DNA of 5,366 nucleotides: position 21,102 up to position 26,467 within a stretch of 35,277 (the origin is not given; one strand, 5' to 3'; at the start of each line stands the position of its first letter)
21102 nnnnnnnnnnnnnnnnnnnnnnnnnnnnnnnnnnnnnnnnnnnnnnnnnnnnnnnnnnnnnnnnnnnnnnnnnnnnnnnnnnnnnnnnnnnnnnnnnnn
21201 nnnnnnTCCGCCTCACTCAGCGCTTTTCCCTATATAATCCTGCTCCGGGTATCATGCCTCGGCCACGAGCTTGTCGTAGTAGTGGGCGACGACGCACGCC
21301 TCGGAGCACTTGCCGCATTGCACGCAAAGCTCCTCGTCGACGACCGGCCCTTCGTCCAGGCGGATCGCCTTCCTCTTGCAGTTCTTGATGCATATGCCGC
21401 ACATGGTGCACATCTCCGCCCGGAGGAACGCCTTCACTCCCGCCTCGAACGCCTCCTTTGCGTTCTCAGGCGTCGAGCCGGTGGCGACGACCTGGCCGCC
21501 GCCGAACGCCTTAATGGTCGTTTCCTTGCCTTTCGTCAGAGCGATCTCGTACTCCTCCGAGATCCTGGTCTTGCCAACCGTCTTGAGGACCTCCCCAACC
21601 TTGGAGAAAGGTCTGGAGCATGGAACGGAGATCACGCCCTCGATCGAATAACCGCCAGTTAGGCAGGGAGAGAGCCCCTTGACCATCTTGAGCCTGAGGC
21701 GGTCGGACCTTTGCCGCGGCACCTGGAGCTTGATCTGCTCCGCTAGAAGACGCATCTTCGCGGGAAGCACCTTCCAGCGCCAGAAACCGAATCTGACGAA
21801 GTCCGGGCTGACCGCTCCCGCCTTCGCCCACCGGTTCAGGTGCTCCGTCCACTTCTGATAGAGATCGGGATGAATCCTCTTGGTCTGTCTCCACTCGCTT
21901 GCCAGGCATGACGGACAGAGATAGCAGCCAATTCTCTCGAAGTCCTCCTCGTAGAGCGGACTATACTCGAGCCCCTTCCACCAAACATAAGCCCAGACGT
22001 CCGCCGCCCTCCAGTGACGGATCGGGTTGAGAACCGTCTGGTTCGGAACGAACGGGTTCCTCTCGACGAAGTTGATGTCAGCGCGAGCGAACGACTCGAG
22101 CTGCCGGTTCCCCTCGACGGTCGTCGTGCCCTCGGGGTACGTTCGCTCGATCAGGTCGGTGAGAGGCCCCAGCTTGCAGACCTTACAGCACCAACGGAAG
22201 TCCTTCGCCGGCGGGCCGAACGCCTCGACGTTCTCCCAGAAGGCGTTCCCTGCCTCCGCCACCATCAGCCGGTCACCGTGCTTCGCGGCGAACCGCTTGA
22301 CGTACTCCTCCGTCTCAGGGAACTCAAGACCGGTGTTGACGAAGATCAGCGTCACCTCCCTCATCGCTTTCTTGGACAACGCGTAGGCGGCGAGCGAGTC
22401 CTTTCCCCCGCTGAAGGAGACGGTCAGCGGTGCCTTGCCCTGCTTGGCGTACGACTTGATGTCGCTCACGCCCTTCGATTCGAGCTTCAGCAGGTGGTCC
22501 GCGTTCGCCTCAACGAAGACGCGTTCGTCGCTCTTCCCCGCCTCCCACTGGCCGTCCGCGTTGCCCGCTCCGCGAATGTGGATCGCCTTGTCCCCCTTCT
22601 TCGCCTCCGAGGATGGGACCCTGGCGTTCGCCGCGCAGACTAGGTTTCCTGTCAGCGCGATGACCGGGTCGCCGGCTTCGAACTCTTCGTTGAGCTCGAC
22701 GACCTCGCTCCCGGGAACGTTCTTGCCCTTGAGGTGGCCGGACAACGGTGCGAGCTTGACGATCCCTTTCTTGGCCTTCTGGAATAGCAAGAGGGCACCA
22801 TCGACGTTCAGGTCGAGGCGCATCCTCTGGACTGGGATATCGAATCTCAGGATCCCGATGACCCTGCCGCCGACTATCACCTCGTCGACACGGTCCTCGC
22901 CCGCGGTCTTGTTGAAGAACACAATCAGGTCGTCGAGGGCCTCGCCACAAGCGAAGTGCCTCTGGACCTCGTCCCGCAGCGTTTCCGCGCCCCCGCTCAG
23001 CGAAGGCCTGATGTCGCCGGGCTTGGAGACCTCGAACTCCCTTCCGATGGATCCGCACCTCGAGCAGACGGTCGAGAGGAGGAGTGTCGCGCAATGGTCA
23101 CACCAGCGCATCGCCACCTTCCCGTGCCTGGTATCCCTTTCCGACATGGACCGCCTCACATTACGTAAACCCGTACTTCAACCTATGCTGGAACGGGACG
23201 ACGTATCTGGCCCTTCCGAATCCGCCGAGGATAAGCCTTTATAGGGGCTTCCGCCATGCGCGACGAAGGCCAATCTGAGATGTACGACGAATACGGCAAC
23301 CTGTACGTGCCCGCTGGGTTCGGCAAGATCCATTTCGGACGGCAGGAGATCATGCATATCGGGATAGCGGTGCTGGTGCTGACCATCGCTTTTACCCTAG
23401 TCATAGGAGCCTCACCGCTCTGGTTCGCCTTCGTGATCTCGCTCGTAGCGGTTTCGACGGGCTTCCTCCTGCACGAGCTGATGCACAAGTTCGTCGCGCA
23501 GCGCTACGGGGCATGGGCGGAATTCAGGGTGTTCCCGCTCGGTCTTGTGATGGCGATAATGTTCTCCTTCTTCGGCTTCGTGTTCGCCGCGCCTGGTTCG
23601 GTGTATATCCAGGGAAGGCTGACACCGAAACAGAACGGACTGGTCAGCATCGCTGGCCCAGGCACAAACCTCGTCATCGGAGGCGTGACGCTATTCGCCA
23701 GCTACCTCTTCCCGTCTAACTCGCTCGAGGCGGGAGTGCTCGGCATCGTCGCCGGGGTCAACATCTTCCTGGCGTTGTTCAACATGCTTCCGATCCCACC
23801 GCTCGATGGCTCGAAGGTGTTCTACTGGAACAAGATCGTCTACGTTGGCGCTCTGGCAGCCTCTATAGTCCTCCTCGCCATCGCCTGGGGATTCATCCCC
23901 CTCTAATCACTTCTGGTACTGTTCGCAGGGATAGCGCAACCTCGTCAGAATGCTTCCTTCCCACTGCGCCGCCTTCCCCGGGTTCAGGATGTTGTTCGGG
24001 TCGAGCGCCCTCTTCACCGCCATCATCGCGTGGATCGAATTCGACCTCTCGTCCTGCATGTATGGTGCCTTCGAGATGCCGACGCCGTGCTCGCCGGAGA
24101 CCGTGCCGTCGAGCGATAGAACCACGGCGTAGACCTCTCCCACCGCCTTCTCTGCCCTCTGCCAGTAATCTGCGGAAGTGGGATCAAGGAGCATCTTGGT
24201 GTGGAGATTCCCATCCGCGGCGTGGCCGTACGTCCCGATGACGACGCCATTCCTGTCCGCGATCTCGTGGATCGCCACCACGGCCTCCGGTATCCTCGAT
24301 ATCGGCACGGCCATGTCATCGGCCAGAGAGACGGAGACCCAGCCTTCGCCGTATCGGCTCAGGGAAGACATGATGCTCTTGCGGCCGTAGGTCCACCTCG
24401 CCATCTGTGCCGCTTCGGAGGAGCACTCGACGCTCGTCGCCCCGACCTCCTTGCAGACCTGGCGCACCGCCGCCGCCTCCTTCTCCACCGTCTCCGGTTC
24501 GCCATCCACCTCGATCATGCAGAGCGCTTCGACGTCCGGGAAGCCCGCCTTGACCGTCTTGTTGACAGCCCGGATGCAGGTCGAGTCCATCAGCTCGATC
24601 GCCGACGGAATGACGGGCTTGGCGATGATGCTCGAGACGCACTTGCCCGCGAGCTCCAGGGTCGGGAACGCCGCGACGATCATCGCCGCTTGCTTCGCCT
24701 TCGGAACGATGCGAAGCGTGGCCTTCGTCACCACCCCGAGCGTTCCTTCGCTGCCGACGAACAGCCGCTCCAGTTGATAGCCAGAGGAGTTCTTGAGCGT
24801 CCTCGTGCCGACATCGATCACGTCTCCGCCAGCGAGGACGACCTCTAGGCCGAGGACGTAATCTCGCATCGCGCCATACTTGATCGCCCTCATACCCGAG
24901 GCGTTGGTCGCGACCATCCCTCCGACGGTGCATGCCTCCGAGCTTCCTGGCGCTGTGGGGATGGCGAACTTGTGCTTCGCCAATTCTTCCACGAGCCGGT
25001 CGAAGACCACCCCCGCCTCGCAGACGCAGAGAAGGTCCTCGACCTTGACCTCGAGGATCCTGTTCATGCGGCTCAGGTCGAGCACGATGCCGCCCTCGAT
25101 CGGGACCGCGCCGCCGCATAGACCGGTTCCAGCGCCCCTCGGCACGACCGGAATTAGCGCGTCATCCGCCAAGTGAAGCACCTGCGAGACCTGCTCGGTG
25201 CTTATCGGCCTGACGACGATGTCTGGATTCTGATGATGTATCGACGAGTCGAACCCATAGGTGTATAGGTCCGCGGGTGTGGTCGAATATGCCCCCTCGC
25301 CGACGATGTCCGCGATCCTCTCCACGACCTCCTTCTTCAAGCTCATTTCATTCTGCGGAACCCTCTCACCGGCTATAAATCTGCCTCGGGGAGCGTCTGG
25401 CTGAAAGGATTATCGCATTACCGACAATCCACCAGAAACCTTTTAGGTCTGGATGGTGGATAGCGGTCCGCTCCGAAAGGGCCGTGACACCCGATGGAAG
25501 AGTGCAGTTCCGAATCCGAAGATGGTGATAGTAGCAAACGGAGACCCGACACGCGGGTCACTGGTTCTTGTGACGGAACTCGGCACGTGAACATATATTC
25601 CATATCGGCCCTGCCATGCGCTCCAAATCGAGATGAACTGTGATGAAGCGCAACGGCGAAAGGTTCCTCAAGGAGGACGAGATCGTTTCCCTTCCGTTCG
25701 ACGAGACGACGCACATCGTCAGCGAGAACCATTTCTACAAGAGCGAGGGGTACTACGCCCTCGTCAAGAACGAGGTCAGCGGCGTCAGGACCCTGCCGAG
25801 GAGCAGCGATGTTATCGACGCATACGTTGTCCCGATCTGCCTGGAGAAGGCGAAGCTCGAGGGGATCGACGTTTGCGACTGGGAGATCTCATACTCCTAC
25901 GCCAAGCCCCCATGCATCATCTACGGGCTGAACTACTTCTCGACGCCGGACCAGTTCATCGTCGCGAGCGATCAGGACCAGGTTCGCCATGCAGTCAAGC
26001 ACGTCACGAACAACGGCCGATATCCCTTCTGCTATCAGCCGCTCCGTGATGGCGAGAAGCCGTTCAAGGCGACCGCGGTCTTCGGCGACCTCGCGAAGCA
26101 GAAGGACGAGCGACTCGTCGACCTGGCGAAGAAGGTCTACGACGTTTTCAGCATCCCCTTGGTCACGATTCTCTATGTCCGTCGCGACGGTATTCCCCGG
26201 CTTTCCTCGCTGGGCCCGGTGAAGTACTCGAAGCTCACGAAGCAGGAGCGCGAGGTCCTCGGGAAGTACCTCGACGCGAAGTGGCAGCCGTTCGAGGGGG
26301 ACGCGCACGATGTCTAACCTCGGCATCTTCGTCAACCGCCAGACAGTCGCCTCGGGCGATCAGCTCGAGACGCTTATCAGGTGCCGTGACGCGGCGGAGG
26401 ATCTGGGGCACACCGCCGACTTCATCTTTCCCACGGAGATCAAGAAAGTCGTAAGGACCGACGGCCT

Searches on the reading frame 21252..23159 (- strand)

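Call 65: search_protein_families(library=pfam, proteins=[window:21252-23159:-], max_evalue=0.0001)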
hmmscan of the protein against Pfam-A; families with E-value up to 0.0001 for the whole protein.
window:21252-23159:- (635 aa): 2 families
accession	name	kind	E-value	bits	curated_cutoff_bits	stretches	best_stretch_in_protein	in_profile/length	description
PF01507.26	PAPS_reduct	-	4.5e-43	147.7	22.5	1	245-417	2-174/175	Phosphoadenosine phosphosulfate reductase domain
PF00037.32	Fer4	-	5.5e-05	23.3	21.1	0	605-622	1-18/24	4Fe-4S binding domain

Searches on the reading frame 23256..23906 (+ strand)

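Call 65: search_protein_families(library=pfam, proteins=[window:23256-23906:+], max_evalue=0.0001)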
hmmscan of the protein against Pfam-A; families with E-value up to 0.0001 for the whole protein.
window:23256-23906:+ (216 aa): 1 family
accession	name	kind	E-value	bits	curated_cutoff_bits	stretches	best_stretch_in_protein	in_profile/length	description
PF02163.28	Peptidase_M50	-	8.8e-10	38.7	27.2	1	161-189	162-190/221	Peptidase family M50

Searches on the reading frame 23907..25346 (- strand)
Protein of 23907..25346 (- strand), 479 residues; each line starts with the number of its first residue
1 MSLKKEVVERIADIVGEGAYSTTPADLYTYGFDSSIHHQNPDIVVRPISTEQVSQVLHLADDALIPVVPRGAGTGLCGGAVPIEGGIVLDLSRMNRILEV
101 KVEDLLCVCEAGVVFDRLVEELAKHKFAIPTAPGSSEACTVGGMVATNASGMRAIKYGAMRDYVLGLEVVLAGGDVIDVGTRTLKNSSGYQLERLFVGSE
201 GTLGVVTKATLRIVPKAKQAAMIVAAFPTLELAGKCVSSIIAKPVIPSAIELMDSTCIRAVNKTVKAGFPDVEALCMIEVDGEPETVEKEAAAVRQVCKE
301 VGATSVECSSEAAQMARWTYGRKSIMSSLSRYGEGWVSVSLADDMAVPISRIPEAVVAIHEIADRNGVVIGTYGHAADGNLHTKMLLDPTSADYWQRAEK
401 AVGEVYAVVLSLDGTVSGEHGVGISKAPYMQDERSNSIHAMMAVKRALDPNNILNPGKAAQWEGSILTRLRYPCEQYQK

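Call 65: search_protein_families(library=pfam, proteins=[window:23907-25346:-], max_evalue=0.0001)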
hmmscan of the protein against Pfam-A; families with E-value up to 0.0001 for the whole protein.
window:23907-25346:- (479 aa): 2 families
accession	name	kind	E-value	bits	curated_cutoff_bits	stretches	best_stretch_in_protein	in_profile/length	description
PF02913.24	FAD-oxidase_C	-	1.3e-61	208.9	21.2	1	218-458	3-247/248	FAD linked oxidases, C-terminal domain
PF01565.28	FAD_binding_4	-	7.6e-43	146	26.4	1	41-179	1-138/139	FAD binding domain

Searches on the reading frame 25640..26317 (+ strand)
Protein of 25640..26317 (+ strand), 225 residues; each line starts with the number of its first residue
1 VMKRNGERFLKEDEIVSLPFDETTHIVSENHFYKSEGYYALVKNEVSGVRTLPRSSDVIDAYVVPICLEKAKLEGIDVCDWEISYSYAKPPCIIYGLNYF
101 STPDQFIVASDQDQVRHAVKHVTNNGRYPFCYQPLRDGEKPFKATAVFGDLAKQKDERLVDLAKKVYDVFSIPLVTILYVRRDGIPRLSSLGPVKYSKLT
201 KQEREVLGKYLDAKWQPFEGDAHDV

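Call 65: search_protein_families(library=pfam, proteins=[window:25640-26317:+], max_evalue=0.0001)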
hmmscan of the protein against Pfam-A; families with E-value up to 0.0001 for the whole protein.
window:25640-26317:+ (225 aa): 1 family
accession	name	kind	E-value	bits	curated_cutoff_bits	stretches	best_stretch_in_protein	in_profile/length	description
PF14401.11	RLAN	-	1.7e-08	34.7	25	1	137-207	80-147/150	RimK-like ATPgrasp N-terminal domain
